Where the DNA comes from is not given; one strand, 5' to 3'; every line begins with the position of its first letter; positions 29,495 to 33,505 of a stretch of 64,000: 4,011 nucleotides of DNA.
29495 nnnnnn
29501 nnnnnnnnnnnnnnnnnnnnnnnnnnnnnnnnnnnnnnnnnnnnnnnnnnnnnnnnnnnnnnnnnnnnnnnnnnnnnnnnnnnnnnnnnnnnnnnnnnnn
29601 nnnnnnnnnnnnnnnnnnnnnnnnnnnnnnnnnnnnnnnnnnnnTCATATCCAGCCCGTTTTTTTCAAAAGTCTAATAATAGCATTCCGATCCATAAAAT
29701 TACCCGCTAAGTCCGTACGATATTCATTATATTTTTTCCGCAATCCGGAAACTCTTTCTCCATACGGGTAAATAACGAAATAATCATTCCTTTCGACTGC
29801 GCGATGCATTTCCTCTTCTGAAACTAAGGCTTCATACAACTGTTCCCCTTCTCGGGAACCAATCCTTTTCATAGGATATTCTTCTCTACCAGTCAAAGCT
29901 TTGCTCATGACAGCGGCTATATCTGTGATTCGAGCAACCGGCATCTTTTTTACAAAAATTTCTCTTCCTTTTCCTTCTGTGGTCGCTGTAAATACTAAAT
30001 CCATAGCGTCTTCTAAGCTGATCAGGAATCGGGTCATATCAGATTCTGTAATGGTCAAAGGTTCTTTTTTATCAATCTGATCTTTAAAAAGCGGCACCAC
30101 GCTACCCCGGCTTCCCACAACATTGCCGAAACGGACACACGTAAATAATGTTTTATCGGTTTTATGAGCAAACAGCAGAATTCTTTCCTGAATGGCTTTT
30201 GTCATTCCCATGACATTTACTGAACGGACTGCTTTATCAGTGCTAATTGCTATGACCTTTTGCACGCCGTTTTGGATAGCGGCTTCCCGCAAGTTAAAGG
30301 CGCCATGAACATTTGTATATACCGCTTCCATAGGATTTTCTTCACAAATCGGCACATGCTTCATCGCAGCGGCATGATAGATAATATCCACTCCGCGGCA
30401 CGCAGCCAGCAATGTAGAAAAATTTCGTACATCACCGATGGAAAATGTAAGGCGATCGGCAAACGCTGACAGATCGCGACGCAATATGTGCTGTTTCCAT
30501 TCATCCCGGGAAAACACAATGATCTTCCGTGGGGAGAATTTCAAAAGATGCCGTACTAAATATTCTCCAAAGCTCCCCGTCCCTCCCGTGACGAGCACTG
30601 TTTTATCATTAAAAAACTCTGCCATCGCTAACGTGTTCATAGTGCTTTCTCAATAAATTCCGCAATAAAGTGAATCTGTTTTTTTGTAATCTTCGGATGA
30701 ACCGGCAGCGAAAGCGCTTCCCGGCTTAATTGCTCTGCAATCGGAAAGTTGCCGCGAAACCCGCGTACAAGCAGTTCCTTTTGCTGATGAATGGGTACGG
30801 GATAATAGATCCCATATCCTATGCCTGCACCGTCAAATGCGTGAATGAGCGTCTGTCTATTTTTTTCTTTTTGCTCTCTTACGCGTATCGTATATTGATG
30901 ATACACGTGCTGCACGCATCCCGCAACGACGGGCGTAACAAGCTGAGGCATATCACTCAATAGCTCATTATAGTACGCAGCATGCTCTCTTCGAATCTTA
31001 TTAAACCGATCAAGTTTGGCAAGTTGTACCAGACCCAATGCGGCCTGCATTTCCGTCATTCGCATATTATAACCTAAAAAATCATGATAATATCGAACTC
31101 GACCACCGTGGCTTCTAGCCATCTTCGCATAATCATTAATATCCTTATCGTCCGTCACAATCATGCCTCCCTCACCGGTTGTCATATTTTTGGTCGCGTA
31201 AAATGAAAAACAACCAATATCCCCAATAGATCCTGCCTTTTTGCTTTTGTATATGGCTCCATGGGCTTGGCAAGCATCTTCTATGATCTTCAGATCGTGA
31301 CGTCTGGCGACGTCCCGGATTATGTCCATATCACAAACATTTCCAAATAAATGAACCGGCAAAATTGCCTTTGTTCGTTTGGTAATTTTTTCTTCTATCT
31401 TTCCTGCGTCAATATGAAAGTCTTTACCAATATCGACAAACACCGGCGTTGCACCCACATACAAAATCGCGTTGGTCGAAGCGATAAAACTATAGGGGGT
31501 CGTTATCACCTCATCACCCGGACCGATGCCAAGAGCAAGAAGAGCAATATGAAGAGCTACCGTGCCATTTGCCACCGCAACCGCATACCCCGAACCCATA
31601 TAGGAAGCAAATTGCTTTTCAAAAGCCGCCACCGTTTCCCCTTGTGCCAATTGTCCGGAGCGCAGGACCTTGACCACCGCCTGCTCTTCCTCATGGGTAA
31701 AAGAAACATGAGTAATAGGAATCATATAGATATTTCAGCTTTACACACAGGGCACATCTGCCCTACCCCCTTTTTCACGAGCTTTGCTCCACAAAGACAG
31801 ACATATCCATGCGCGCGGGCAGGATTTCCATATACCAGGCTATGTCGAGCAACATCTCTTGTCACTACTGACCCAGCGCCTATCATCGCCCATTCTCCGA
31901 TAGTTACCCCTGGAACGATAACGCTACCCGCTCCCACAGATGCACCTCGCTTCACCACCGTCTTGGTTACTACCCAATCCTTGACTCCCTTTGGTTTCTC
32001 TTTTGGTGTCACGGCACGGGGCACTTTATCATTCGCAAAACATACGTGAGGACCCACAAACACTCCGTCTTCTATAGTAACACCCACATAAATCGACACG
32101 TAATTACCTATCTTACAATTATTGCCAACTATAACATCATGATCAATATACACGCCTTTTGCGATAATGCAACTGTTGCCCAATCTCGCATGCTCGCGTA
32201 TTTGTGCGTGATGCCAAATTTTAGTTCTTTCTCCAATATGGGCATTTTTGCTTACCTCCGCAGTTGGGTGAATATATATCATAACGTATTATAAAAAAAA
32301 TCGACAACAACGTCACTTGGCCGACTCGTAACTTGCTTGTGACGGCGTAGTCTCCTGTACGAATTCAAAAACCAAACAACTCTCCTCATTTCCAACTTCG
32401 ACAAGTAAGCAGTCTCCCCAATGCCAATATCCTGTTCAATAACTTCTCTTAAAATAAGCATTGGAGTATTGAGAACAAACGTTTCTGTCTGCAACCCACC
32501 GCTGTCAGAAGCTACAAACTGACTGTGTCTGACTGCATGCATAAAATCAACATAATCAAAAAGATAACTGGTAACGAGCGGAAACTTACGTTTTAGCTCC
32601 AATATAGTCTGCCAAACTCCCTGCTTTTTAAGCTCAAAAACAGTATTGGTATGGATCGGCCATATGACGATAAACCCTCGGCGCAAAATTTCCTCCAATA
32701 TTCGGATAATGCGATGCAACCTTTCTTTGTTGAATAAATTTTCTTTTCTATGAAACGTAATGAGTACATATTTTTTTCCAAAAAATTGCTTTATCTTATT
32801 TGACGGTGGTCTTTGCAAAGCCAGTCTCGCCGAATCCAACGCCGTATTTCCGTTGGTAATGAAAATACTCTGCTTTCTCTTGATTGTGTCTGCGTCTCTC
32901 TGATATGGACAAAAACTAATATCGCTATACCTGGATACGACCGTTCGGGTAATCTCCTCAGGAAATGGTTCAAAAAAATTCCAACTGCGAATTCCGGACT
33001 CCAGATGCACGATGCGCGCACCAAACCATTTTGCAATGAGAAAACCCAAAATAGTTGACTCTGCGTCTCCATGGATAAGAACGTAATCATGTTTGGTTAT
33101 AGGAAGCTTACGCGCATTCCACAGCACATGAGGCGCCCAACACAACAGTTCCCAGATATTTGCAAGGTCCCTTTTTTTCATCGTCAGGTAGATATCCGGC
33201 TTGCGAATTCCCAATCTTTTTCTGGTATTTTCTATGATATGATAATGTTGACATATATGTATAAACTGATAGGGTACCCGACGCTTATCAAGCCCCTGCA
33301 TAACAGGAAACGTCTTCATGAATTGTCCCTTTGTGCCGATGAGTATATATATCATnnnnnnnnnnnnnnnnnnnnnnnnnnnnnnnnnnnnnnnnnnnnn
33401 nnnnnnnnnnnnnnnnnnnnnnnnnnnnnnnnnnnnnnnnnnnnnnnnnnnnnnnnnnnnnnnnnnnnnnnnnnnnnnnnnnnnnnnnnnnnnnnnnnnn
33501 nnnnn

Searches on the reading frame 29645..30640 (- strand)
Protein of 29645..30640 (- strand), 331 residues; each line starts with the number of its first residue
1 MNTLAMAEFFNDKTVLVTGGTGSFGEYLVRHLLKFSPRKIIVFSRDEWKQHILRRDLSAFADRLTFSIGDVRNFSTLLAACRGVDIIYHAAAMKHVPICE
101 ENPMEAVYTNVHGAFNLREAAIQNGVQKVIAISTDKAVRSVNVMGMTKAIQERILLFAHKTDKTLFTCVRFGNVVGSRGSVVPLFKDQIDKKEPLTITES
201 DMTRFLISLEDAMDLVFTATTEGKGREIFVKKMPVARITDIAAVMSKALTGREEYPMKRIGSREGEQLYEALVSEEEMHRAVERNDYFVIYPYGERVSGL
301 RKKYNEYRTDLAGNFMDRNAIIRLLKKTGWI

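Call 10: search_protein_families(library=pfam, proteins=[window:29645-30640:-], max_evalue=0.01)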
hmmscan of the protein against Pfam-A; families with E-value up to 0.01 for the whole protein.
window:29645-30640:- (331 aa): 11 families
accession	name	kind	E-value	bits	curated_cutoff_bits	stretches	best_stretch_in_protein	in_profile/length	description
PF02719.21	Polysacc_synt_2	-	8.1e-100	334.2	20.2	1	15-290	1-291/293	Polysaccharide biosynthesis protein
PF01370.27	Epimerase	-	1.6e-23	83.8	20.9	1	15-227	1-235/240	NAD dependent epimerase/dehydratase family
PF16363.11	GDP_Man_Dehyd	-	7.8e-15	55.6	27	1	16-135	1-130/332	GDP-mannose 4,6 dehydratase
PF01073.25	3Beta_HSD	-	3.5e-14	52.9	22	1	16-139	1-121/280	3-beta hydroxysteroid dehydrogenase/isomerase family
PF07993.18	NAD_binding_4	-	1.1e-09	38.3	20.1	1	17-138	1-140/258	Male sterility protein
PF13460.12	NAD_binding_10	-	1e-08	35.7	27.2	1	19-141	1-105/184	NAD(P)H-binding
PF04321.23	RmlD_sub_bind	-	6.6e-08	32.4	27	1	14-135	2-102/287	RmlD substrate binding domain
PF05368.20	NmrA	-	4.5e-06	26.9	27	1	12-142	2-115/298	NmrA-like family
PF08659.16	KR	-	5.5e-06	26.9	22.6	1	14-133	2-135/180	KR domain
PF00106.31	adh_short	-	6.1e-05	23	26.6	1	13-124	1-122/195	short chain dehydrogenase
PF01488.26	Shikimate_DH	-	0.00022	21.8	24.3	1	10-105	10-96/138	Shikimate / quinate 5-dehydrogenase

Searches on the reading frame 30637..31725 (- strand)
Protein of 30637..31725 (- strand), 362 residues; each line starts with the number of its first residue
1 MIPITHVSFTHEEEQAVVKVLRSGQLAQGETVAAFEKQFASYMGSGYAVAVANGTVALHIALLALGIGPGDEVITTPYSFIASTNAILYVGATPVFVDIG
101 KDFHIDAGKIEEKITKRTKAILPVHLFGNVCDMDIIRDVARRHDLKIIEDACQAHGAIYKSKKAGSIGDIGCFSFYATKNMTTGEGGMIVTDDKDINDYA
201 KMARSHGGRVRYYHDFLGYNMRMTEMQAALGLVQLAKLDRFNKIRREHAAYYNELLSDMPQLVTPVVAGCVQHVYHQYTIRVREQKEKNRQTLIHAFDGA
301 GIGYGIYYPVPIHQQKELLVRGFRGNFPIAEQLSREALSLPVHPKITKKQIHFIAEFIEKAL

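Call 10: search_protein_families(library=pfam, proteins=[window:30637-31725:-], max_evalue=0.01)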
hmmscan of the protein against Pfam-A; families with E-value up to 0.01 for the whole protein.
window:30637-31725:- (362 aa): 4 families
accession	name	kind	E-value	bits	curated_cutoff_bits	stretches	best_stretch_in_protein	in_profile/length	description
PF01041.23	DegT_DnrJ_EryC1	-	4.6e-131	437.8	19.8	1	11-357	5-358/360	DegT/DnrJ/EryC1/StrS aminotransferase family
PF01212.27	Beta_elim_lyase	-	1.1e-09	38.5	27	1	26-238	28-247/288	Beta-eliminating lyase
PF00155.27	Aminotran_1_2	-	9.5e-09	35.3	19.7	1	31-122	43-151/361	Aminotransferase class I and II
PF01053.26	Cys_Met_Meta_PP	-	9.4e-08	31.4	27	1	30-208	52-231/381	Cys/Met metabolism PLP-dependent enzyme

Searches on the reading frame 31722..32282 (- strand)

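Call 10: search_protein_families(library=pfam, proteins=[window:31722-32282:-], max_evalue=0.01)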
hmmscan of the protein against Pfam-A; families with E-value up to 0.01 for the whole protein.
window:31722-32282:- (186 aa): 6 families
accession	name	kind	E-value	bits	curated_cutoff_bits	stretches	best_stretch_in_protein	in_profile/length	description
PF00132.30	Hexapep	-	1e-28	98.2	27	4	108-142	2-36/36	Bacterial transferase hexapeptide (six repeats)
PF25084.1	LbH_EIF2B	-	3.2e-09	37.2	54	1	4-81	12-98/105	EIF2B subunit epsilon LbH domain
PF14602.12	Hexapep_2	-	5.7e-09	36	27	1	116-142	10-34/34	Hexapeptide repeat of succinyl-transferase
PF25247.1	LbH_GLGC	-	0.00012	22.5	27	0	10-46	87-123/135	GLGC left-handed parallel beta-helix domain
PF25087.1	GMPPB_C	-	0.0002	21.5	39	1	43-76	4-37/110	GMPPB C-terminal domain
PF24894.1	Hexapep_GlmU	-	0.0003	21.3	23.3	0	7-56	40-87/104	GlmU-like, C-terminal hexapeptide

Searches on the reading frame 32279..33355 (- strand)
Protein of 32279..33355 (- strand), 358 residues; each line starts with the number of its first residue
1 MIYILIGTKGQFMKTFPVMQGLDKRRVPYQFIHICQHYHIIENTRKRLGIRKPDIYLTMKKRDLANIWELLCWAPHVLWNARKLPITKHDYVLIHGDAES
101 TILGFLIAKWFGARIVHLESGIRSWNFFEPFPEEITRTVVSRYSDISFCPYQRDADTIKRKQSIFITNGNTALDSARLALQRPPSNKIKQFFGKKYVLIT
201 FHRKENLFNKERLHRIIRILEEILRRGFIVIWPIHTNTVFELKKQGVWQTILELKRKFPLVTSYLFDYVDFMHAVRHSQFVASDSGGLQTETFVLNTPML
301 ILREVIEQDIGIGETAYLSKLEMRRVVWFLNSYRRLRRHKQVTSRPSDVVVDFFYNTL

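Call 10: search_protein_families(library=pfam, proteins=[window:32279-33355:-], max_evalue=0.01)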
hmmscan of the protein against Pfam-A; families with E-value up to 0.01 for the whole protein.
window:32279-33355:- (358 aa): 1 family
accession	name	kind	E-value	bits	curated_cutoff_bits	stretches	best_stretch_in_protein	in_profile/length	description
PF02350.25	Epimerase_2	-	3.4e-48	164.7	30.6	1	25-312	6-294/347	UDP-N-acetylglucosamine 2-epimerase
